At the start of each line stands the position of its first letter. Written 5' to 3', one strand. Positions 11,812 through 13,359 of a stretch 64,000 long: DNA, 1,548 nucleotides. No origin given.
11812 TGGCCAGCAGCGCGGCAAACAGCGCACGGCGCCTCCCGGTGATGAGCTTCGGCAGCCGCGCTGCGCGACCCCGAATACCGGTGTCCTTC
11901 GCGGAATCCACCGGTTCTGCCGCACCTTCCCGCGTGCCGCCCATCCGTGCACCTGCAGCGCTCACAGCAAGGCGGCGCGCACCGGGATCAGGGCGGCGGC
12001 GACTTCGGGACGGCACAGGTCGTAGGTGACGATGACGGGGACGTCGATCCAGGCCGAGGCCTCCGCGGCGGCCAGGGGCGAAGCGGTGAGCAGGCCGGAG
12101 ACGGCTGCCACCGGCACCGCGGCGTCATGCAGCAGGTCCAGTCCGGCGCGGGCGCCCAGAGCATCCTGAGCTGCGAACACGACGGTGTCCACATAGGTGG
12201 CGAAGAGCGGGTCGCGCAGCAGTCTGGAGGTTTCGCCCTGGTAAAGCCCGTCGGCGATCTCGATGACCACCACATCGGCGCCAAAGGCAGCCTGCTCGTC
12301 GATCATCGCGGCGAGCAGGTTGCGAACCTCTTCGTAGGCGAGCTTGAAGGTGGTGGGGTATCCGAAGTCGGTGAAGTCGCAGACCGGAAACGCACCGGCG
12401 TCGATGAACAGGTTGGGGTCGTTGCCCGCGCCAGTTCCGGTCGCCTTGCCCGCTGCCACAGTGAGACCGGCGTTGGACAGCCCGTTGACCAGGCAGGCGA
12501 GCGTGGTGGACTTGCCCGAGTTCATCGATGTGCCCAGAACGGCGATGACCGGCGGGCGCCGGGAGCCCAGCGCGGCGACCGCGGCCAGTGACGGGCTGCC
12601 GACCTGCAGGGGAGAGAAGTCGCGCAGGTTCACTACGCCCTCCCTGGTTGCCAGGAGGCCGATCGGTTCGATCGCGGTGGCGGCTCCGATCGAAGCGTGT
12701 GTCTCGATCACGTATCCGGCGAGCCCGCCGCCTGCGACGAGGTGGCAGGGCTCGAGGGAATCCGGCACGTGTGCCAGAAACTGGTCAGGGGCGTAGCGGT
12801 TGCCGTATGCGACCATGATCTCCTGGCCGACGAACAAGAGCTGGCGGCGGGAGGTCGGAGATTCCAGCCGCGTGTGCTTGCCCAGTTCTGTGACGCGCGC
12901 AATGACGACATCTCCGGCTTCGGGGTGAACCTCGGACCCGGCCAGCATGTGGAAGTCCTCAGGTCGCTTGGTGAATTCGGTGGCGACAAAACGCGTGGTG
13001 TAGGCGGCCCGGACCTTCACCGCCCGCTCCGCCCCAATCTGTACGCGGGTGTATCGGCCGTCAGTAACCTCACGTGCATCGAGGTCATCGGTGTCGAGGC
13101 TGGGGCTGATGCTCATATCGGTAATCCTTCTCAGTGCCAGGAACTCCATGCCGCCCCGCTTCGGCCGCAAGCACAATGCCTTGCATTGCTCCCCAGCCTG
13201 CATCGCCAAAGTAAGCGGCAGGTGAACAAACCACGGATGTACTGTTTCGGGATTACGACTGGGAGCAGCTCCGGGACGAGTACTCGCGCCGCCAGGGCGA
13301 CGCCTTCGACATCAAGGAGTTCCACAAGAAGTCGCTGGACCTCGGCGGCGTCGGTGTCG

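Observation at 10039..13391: Two non-identical copies of the DUF885 3' end bracket a 3.1-kb two-gene block in the polA-rpsA gap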

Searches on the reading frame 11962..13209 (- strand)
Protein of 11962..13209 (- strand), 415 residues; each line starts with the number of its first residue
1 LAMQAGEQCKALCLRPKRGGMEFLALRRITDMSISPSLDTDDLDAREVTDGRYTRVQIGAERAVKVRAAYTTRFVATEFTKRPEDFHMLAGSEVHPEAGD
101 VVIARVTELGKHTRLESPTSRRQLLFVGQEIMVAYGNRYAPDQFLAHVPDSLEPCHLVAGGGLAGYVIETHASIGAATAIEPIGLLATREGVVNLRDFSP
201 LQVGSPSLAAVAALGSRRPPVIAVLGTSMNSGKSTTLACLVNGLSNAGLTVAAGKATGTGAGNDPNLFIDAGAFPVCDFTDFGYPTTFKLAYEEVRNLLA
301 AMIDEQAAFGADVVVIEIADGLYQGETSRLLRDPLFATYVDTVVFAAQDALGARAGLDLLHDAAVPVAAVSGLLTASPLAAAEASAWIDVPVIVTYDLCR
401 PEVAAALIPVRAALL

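Call 10: search_protein_families(library=pfam, proteins=[window:11962-13209:-], max_evalue=0.01)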
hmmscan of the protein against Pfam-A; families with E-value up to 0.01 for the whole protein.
window:11962-13209:- (415 aa): 1 family
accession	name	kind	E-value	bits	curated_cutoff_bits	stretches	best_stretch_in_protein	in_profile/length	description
PF07755.17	DUF1611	-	0.0012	18.7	25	1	218-253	11-46/201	Domain of unknown function (DUF1611_C) P-loop domain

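Call 20: search_protein_families(library=ncbifam, proteins=[window:11962-13209:-], max_evalue=0.1)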
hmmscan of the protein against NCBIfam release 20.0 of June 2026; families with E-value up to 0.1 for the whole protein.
window:11962-13209:- (415 aa): 3 families
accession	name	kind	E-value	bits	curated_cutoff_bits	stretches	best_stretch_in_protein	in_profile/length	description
TIGR00176.1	mobB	equivalog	0.013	15.5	76.2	1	221-317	1-96/155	molybdopterin-guanine dinucleotide biosynthesis protein B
NF011056.0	PRK14489.1-1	equivalog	0.051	12.7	379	0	216-260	200-243/363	bifunctional molybdenum cofactor guanylyltransferase MobA/molybdopterin-guanine dinucleotide biosynthesis adaptor protein MobB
NF052386.1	reactivase_KamB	equivalog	0.07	12.1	210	0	222-252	1-31/326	lysine 5,6-aminomutase reactivase subunit KamB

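Call 21: search_protein_families(library=padloc, proteins=[window:11962-13209:-], max_evalue=0.1)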
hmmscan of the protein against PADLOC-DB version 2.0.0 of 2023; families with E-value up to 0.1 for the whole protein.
window:11962-13209:- (415 aa): 0 families

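Call 22: search_protein_families(library=pfam, proteins=[window:11962-13209:-], max_evalue=5)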
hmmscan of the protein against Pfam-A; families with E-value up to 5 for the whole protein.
window:11962-13209:- (415 aa): 5 families
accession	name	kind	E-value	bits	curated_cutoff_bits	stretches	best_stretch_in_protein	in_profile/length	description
PF07755.17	DUF1611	-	0.0012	18.7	25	1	218-253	11-46/201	Domain of unknown function (DUF1611_C) P-loop domain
PF13500.12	AAA_26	-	0.076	13.3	27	1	222-352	3-140/198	AAA domain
PF18348.7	SH3_16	-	0.088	13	25.8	1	301-327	9-35/49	Bacterial dipeptidyl-peptidase Sh3 domain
PF16575.11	CLP1_P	-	0.23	11.7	26.6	0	229-251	3-25/188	mRNA cleavage and polyadenylation factor CLP1 P-loop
PF01656.29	CbiA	-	0.26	11.7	25.4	1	222-256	1-35/125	CobQ/CobB/MinD/ParA nucleotide binding domain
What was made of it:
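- On DUF1611 family (cargo P-loop protein): 18.7 bits against a cut-off of 25, over 36 residues only (calls 10, 22).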

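Call 23: find_homologous_proteins(query=window:11962-13116:-)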
Query window:11962-13116:- (384 aa): 1995 proteins with E <= 0.001 among 8000 candidates; the best 120 are listed.
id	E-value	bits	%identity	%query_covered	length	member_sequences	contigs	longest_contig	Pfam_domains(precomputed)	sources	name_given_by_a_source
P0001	6.7e-245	830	100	100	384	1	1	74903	-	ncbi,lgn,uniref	ncbi:DUF1611 domain-containing protein [Mycetocola sp.]|uniref:DUF1611 domain-containing protein n=1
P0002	1.2e-204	698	84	99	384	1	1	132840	-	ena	-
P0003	8.0e-201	685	82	99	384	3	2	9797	-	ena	-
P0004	1.4e-200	684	82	100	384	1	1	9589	-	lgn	-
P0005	2.4e-199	680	82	100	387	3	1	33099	-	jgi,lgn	jgi:GTP-binding protein EngB required for normal cell division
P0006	2.5e-198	677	82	99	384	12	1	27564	-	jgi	jgi:hypothetical protein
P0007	3.3e-197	673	82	100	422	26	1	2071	-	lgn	-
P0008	2.5e-195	667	81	99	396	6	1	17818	-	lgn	-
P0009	3.5e-195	666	82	100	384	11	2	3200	-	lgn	-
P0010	2.8e-192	657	81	97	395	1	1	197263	-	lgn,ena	-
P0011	1.0e-190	652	79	100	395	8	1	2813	-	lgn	-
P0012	3.1e-184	630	80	95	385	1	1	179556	-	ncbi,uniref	ncbi:DUF1611 domain-containing protein [Paeniglutamicibacter sp. R2-26]|uniref:DUF1611 domain-contai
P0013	1.8e-178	612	76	100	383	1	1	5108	-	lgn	-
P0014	1.4e-152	526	71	92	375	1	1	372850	-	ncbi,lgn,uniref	ncbi:DUF1611 domain-containing protein [Glutamicibacter sp. Je.9.36]|uniref:DUF1611 domain-containin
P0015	3.4e-152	525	69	92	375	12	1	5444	-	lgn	-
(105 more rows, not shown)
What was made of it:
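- On DUF1611 family (cargo P-loop protein): NCBI nevertheless names it DUF1611 (call 23).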

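Call 25: find_encoding_contigs(protein=P0001, flank=10000)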
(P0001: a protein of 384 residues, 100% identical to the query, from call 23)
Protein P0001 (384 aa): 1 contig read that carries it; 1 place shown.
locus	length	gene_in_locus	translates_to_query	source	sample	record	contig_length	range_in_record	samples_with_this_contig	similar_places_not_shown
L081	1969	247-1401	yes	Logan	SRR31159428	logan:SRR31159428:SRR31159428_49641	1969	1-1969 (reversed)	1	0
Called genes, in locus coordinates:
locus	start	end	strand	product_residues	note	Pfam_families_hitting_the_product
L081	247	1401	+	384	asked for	-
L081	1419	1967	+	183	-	?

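Call 26: find_encoding_contigs(protein=P0002, flank=10000)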
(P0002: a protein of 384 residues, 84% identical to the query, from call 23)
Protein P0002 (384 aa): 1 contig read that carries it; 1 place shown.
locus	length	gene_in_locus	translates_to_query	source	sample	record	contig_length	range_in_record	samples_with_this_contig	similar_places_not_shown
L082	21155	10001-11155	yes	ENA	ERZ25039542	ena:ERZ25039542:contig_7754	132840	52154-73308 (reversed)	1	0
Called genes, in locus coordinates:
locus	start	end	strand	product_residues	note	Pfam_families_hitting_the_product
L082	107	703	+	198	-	PF19368:WHD_AraR (weak), PF21906:WHD_NrtR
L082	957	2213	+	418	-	PF06224:AlkZ-like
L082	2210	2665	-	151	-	PF00383:dCMP_cyt_deam_1, PF14437:MafB19-deam, PF14439:Bd3614-deam (faint)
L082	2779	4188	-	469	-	PF01565:FAD_binding_4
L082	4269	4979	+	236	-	PF14681:UPRTase, PF00156:Pribosyltran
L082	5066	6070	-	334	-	PF00512:HisKA, PF02518:HATPase_c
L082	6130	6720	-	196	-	-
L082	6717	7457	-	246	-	PF00072:Response_reg, PF00486:Trans_reg_C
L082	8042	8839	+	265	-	PF00486:Trans_reg_C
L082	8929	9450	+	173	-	PF00300:His_Phos_1 (weak)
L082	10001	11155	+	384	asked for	-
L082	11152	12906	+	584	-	PF00664:ABC_membrane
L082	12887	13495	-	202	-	PF00440:TetR_N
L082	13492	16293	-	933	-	PF12051:DUF3533 (faint), PF12698:ABC2_membrane_3, PF01061:ABC2_membrane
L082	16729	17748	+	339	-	PF10282:Lactonase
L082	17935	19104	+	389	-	PF06772:LtrA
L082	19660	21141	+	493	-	PF13640:2OG-FeII_Oxy_3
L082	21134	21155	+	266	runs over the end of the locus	-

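Call 27: find_encoding_contigs(protein=P0010, flank=10000)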
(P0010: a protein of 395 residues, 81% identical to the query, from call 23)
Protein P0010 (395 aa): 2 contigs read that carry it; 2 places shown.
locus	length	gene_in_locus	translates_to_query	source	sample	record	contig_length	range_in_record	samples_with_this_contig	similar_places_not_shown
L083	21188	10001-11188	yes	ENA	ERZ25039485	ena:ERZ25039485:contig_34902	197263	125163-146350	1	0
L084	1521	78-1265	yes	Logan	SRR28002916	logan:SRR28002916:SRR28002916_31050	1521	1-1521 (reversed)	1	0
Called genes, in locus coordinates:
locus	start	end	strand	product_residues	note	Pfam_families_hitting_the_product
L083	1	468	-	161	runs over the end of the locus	PF00383:dCMP_cyt_deam_1, PF14437:MafB19-deam, PF14439:Bd3614-deam (weak)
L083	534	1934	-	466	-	PF01565:FAD_binding_4, PF08031:BBE (weak)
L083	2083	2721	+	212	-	PF14681:UPRTase, PF00156:Pribosyltran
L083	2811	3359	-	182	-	PF13302:Acetyltransf_3, PF00583:Acetyltransf_1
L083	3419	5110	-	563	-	PF00512:HisKA, PF02518:HATPase_c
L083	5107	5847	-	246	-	PF00072:Response_reg, PF00486:Trans_reg_C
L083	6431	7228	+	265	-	PF00486:Trans_reg_C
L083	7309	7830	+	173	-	PF00300:His_Phos_1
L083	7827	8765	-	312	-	PF00126:HTH_1, PF03466:LysR_substrate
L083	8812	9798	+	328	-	PF00892:EamA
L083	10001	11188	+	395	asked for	-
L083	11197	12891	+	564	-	PF00664:ABC_membrane (weak)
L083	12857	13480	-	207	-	PF00440:TetR_N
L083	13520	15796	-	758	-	PF12051:DUF3533 (weak), PF12698:ABC2_membrane_3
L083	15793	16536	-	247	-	-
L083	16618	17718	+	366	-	PF10282:Lactonase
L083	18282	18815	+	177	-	-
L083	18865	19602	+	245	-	PF07732:Cu-oxidase_3 (weak)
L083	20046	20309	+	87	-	-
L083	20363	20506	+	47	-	-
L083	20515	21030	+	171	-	PF10502:Peptidase_S26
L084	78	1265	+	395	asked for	-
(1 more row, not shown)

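Call 45: find_encoding_contigs(protein=P0005, flank=8000, max_places=2)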
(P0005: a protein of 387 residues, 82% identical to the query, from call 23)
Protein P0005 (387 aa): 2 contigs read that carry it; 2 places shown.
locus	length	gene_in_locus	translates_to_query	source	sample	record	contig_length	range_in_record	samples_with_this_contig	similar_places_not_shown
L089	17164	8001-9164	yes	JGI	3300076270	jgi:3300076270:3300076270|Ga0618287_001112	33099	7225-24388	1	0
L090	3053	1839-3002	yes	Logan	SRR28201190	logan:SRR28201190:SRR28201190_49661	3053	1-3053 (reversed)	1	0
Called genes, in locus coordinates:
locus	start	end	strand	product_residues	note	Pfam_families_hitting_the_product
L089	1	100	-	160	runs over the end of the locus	PF00383:dCMP_cyt_deam_1, PF14437:MafB19-deam, PF14439:Bd3614-deam (weak)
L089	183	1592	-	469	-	PF01565:FAD_binding_4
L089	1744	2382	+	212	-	PF14681:UPRTase, PF00156:Pribosyltran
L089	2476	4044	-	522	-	PF00512:HisKA, PF02518:HATPase_c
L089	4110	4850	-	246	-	PF00072:Response_reg, PF00486:Trans_reg_C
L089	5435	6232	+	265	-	PF00486:Trans_reg_C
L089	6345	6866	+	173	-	PF00300:His_Phos_1 (weak)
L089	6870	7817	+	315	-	PF00892:EamA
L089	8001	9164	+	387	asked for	-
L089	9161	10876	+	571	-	PF00664:ABC_membrane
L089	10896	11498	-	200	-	PF00440:TetR_N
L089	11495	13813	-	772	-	PF12051:DUF3533 (faint), PF12698:ABC2_membrane_3, PF01061:ABC2_membrane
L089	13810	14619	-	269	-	-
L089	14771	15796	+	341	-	PF10282:Lactonase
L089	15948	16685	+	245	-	-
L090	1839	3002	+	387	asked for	-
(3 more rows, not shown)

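Call 46: find_encoding_contigs(protein=P0006, flank=8000, max_places=2)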
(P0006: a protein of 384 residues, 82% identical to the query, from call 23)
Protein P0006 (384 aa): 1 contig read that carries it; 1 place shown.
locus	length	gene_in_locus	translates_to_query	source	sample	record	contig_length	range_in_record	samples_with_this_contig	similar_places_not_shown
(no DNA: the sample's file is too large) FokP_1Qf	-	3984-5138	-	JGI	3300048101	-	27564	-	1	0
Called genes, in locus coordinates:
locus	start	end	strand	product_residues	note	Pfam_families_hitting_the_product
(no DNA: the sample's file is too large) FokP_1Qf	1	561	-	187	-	?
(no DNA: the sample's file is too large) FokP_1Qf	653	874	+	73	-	-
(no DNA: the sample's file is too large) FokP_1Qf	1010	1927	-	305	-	PF01636:APH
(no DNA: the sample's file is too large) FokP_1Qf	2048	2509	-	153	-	-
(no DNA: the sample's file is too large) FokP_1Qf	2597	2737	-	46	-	-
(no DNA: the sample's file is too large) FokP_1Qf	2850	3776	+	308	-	PF00892:EamA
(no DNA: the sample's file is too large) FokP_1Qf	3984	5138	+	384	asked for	-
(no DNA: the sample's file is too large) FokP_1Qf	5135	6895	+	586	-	PF00664:ABC_membrane (weak)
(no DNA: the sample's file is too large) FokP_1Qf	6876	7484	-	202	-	PF00440:TetR_N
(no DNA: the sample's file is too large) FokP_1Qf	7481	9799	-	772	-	PF12698:ABC2_membrane_3, PF01061:ABC2_membrane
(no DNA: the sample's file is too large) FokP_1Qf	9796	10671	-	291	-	-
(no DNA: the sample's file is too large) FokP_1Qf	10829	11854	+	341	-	PF10282:Lactonase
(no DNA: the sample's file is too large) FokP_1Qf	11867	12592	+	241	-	PF00561:Abhydrolase_1 (weak)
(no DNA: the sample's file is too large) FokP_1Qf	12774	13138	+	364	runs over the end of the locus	PF06772:LtrA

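Call 47: find_encoding_contigs(protein=P0008, flank=8000, max_places=2)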
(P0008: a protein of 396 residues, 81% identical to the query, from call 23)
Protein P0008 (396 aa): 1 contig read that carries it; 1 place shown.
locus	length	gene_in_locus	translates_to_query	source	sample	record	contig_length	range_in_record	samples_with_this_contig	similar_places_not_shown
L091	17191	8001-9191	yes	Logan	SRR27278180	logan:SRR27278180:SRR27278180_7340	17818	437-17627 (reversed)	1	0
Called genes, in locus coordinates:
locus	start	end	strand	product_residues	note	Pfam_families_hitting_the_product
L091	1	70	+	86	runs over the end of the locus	?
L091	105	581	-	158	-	PF00383:dCMP_cyt_deam_1, PF14437:MafB19-deam, PF14439:Bd3614-deam (weak)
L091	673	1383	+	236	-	PF14681:UPRTase, PF00156:Pribosyltran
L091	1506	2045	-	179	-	PF13302:Acetyltransf_3, PF00583:Acetyltransf_1 (weak)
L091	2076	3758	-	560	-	PF00512:HisKA, PF02518:HATPase_c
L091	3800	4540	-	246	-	PF00072:Response_reg, PF00486:Trans_reg_C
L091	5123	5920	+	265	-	PF00486:Trans_reg_C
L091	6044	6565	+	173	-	PF00300:His_Phos_1 (weak)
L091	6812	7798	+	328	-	PF00892:EamA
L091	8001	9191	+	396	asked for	-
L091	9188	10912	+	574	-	-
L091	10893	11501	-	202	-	PF00440:TetR_N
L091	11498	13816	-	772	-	PF12051:DUF3533 (faint), PF12698:ABC2_membrane_3, PF01061:ABC2_membrane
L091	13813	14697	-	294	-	-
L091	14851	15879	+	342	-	PF10282:Lactonase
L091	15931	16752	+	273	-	PF00561:Abhydrolase_1, PF00975:Thioesterase (weak), PF12146:Hydrolase_4, PF12697:Abhydrolase_6, PF08386:Abhydrolase_4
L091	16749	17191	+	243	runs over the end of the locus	-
